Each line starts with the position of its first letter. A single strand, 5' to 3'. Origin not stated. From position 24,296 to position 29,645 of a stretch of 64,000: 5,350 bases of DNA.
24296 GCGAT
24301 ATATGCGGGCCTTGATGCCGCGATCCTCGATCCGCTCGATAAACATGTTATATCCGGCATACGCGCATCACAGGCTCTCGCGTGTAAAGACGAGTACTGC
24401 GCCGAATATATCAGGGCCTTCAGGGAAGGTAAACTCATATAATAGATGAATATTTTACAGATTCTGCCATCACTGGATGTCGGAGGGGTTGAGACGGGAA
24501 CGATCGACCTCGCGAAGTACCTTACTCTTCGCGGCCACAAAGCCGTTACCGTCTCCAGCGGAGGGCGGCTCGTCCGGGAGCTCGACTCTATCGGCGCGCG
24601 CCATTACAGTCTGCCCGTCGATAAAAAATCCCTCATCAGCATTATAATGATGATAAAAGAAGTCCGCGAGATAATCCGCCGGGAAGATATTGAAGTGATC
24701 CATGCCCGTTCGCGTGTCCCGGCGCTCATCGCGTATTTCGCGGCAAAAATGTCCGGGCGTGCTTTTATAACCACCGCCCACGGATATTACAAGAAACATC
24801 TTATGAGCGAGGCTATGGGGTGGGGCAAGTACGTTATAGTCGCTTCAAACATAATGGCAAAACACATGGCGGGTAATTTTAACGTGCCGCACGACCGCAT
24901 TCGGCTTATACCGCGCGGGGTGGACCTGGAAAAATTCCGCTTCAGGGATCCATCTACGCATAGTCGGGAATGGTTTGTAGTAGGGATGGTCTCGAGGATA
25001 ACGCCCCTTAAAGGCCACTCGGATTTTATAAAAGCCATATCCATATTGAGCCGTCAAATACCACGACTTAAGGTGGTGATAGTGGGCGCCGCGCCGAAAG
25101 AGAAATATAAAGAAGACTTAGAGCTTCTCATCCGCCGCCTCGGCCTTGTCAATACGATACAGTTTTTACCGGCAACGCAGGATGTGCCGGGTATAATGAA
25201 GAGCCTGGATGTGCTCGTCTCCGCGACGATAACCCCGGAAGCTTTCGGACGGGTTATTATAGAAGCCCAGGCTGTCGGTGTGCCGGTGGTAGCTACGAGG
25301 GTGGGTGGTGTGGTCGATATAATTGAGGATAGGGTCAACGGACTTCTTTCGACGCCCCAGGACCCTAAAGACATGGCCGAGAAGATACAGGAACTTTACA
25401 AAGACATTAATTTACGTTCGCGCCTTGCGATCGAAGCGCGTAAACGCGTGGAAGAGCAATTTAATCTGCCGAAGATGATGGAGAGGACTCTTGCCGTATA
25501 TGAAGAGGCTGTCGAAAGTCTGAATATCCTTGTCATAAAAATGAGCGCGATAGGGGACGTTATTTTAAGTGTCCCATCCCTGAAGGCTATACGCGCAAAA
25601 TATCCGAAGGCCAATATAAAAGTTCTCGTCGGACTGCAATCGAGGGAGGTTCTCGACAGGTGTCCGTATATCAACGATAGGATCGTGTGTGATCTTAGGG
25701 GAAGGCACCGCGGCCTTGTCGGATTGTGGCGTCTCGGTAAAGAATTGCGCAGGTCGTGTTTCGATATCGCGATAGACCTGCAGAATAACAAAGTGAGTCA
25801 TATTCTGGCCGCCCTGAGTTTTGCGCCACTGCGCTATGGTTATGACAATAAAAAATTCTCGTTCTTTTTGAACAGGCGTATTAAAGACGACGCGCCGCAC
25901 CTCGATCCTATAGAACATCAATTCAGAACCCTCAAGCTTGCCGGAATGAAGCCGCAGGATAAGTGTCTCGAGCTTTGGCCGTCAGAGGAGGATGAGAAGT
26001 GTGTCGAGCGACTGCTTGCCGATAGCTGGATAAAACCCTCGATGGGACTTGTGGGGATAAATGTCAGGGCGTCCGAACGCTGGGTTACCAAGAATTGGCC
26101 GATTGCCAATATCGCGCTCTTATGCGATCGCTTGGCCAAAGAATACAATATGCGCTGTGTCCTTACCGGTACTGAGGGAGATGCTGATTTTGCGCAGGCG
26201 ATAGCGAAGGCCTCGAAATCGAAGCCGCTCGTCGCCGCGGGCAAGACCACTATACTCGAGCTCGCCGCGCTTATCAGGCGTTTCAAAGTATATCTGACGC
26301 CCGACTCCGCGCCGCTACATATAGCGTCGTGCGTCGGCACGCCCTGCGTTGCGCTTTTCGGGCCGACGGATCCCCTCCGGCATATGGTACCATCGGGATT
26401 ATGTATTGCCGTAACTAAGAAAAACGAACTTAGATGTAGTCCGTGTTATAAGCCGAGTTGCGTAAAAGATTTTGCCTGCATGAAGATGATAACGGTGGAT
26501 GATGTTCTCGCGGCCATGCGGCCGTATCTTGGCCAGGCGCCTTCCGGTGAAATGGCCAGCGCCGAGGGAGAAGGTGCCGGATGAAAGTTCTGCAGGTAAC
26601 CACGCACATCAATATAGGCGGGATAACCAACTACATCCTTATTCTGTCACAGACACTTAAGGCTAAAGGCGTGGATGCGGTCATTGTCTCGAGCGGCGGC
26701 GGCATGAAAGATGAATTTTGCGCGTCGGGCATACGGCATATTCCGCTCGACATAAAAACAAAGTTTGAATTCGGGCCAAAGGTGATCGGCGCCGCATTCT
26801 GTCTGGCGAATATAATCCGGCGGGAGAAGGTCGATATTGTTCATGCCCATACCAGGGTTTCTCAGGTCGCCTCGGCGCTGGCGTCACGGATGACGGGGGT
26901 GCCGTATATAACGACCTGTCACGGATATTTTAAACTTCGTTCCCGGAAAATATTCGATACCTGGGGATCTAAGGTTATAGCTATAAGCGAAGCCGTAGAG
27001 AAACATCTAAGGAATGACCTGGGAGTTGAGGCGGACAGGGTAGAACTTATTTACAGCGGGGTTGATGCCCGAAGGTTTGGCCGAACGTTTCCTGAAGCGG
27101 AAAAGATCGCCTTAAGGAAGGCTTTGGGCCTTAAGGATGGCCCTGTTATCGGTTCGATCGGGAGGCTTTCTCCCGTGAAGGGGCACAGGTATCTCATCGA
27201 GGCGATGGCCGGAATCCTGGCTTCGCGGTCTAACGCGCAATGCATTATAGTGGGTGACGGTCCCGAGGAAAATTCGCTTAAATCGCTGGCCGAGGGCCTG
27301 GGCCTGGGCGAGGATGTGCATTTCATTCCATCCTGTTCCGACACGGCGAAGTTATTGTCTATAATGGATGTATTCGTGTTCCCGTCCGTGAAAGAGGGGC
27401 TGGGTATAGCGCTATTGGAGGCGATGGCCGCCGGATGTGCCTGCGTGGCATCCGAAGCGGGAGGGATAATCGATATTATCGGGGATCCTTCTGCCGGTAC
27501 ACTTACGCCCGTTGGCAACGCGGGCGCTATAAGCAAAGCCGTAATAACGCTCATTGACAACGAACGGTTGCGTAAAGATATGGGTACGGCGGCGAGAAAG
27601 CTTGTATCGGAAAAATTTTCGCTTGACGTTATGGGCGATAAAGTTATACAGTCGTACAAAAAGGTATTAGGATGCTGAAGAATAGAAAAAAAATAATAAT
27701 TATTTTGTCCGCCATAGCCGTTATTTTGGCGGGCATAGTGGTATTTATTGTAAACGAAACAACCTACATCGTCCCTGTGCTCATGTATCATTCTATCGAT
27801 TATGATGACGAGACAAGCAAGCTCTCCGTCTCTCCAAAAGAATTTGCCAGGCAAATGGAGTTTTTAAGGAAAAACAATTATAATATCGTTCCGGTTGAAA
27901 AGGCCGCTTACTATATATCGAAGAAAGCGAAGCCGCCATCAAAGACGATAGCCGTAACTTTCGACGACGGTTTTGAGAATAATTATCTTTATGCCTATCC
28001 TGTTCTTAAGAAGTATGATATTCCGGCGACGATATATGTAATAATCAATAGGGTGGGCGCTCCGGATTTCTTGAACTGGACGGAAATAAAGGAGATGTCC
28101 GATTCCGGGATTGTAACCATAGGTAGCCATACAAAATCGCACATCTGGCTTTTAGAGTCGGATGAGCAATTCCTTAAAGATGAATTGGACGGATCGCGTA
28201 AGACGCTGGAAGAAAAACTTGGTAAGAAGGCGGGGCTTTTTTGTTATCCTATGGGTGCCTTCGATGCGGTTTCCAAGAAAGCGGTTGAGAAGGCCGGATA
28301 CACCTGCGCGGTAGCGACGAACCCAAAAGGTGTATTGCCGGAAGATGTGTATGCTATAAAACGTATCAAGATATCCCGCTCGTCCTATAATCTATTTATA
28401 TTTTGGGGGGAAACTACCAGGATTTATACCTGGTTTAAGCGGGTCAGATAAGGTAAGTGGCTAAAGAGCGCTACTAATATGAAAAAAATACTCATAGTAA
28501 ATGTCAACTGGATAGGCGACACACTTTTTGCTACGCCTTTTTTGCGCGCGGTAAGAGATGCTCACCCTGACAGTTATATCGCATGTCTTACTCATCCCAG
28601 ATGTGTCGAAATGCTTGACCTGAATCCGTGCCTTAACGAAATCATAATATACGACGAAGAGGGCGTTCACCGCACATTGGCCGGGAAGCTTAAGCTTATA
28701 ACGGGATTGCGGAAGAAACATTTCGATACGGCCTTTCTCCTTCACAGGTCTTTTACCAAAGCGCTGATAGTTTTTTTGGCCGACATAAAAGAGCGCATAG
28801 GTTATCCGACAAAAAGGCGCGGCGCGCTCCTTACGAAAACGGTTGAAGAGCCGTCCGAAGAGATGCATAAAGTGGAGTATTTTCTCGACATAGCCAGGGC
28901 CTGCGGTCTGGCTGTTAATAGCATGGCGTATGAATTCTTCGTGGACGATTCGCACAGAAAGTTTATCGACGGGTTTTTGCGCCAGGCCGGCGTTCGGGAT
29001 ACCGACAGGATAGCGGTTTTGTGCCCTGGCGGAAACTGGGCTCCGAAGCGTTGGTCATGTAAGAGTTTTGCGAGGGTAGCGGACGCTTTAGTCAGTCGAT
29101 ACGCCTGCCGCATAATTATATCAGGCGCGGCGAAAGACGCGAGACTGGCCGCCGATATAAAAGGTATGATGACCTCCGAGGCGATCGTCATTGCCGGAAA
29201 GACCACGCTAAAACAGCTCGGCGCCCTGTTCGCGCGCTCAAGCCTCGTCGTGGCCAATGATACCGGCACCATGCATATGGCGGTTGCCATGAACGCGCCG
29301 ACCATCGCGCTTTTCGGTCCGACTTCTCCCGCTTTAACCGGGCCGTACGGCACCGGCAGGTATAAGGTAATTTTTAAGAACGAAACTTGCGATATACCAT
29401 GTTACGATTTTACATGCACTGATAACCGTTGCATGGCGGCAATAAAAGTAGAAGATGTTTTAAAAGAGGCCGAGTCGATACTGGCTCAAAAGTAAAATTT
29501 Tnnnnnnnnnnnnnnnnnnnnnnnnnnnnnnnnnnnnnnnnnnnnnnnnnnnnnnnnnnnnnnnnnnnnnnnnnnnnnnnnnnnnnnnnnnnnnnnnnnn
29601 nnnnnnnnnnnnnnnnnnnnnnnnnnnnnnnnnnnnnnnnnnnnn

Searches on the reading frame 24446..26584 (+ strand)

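Call 4: search_protein_families(library=pfam, proteins=[window:24446-26584:+])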
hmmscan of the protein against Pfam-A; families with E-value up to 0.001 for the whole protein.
window:24446-26584:+ (712 aa): 8 families
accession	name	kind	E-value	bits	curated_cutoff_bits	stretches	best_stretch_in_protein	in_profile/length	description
PF00534.26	Glycos_transf_1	-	1.3e-36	126.1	26.4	1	167-334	6-172/172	Glycosyl transferases group 1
PF13692.12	Glyco_trans_1_4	-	7.7e-32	110.9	27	1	178-320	3-142/142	Glycosyl transferases group 1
PF01075.23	Glyco_transf_9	-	1.9e-28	99.9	22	1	428-672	2-241/247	Glycosyltransferase family 9 (heptosyltransferase)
PF13439.12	Glyco_transf_4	-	2e-24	87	28.5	1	12-163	1-170/170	Glycosyltransferase Family 4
PF13579.12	Glyco_trans_4_4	-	1.3e-09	39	29.7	1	13-158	1-158/158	Glycosyl transferase 4-like domain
PF20706.3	GT4-conflict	-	3.5e-07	30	26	1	167-338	190-375/385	Family 4 Glycosyltransferase in conflict systems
PF13477.12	Glyco_trans_4_2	-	7.8e-06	26.5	23.4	1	17-115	11-112/139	Glycosyl transferase 4-like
PF13524.12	Glyco_trans_1_2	-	1.5e-05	25.4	25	1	203-349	10-143/144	Glycosyl transferase-like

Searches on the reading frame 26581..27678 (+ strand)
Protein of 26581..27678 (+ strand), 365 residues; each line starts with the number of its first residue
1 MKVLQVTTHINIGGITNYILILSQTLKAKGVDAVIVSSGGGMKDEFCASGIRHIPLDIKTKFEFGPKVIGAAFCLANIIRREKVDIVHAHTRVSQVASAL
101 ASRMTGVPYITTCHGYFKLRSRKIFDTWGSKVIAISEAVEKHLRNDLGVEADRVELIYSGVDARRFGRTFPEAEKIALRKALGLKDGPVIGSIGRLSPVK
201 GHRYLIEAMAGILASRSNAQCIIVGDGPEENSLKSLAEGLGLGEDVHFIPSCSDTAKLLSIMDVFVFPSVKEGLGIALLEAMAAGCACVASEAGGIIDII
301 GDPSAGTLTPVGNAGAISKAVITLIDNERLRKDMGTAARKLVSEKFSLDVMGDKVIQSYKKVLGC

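Call 4: search_protein_families(library=pfam, proteins=[window:26581-27678:+])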
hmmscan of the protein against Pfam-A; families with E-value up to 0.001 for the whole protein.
window:26581-27678:+ (365 aa): 7 families
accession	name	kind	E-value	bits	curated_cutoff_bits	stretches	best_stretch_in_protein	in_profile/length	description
PF00534.26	Glycos_transf_1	-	7.1e-45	153.1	26.4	1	178-340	5-171/172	Glycosyl transferases group 1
PF13692.12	Glyco_trans_1_4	-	2.6e-35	122.2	27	1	188-327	2-142/142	Glycosyl transferases group 1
PF13439.12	Glyco_transf_4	-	3.3e-28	99.3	28.5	1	12-165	1-170/170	Glycosyltransferase Family 4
PF13579.12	Glyco_trans_4_4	-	1e-13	52.4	29.7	1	13-159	1-157/158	Glycosyl transferase 4-like domain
PF13477.12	Glyco_trans_4_2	-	1.3e-12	48.5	23.4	1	21-116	15-109/139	Glycosyl transferase 4-like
PF20706.3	GT4-conflict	-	2.4e-06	27.2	26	1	192-305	202-325/385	Family 4 Glycosyltransferase in conflict systems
PF08288.18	PIGA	-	5.1e-05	24.3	27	1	54-119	21-88/90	PIGA (GPI anchor biosynthesis)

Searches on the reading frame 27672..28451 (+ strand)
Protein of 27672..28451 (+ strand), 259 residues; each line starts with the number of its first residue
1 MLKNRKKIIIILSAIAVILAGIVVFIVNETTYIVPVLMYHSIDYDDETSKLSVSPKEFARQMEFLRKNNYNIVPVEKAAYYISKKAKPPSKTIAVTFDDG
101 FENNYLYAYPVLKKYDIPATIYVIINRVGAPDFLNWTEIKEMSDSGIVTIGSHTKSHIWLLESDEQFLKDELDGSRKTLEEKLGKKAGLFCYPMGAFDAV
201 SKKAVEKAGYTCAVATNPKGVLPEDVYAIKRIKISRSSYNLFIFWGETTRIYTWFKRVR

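Call 4: search_protein_families(library=pfam, proteins=[window:27672-28451:+])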
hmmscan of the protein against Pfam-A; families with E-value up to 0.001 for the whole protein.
window:27672-28451:+ (259 aa): 1 family
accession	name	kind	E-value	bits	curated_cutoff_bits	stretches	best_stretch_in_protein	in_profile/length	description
PF01522.26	Polysacc_deac_1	-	1.5e-29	102.9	23.1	1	86-212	2-123/124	Polysaccharide deacetylase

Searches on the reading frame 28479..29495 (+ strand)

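Call 5: search_protein_families(library=pfam, proteins=[window:28479-29495:+])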
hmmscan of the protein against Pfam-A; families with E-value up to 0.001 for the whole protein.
window:28479-29495:+ (338 aa): 1 family
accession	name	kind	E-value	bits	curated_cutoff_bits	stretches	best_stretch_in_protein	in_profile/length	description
PF01075.23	Glyco_transf_9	-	4.8e-38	131.3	22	1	71-304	2-233/247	Glycosyltransferase family 9 (heptosyltransferase)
